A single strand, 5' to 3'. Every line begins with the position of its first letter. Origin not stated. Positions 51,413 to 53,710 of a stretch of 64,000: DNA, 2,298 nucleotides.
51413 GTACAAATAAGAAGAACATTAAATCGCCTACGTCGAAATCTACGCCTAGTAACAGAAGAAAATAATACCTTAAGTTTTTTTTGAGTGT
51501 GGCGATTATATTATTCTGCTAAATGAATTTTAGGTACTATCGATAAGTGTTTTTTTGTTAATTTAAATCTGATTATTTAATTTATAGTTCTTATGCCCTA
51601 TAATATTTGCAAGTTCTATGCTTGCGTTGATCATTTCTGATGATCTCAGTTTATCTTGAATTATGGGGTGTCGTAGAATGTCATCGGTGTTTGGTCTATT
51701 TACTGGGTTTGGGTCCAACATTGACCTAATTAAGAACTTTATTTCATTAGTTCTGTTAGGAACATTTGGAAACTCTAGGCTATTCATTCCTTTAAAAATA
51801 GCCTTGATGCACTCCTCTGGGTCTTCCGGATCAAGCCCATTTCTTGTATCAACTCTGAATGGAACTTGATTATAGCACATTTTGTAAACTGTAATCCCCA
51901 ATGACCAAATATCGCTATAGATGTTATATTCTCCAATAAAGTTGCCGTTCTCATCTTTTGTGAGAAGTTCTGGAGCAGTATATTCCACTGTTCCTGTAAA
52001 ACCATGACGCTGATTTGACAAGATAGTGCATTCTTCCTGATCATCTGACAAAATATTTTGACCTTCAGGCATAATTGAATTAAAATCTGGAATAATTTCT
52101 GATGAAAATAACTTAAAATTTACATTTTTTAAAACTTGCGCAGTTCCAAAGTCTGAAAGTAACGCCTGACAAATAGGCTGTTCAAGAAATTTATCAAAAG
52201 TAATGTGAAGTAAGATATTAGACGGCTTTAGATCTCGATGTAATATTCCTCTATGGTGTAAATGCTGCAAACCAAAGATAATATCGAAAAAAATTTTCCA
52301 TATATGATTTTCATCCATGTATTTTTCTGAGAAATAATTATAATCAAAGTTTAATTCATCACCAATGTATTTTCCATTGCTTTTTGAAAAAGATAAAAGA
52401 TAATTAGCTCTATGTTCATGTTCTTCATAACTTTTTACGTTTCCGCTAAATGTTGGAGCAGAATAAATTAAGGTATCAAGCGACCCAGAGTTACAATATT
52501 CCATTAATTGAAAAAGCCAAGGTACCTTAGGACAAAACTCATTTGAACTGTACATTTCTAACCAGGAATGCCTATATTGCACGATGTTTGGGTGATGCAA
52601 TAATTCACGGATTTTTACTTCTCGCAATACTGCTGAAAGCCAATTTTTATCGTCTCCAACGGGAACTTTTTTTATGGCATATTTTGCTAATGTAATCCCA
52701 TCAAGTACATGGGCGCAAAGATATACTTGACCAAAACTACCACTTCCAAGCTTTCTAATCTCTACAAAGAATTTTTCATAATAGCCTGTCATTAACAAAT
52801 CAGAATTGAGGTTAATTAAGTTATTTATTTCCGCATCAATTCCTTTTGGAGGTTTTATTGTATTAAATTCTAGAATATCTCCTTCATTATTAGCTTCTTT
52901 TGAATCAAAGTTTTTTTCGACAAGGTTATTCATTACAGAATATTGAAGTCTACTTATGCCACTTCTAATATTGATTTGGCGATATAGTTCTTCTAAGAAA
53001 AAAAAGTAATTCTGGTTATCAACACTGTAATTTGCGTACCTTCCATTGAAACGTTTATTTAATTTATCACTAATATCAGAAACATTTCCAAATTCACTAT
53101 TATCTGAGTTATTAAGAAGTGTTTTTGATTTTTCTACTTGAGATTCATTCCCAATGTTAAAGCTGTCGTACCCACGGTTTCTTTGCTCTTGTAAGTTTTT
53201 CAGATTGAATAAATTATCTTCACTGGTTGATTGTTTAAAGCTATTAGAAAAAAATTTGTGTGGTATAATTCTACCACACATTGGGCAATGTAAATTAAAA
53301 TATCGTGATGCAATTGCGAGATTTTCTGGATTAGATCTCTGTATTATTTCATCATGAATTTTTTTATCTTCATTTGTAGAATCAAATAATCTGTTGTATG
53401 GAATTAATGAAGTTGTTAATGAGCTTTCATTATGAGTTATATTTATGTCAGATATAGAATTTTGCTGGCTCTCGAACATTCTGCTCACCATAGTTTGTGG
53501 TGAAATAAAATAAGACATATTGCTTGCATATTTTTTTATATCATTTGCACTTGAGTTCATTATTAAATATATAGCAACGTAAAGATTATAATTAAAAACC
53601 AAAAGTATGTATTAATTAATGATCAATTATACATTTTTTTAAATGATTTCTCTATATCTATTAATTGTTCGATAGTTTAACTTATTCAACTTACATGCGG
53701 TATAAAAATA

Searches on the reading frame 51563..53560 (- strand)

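Call 28: search_protein_families(library=pfam, proteins=[window:51563-53560:-])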
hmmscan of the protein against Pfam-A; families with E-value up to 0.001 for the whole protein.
window:51563-53560:- (665 aa): 3 families
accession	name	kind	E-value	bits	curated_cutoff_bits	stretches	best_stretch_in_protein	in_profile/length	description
PF00069.31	Pkinase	-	4.3e-45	154.6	31.7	2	408-633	90-262/263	Protein kinase domain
PF07714.23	PK_Tyr_Ser-Thr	-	9e-23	81.3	23.1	2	268-477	4-152/258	Protein tyrosine and serine/threonine kinase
PF14531.12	Kinase-like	-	0.00014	21.7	25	0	546-622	229-289/289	Kinase-like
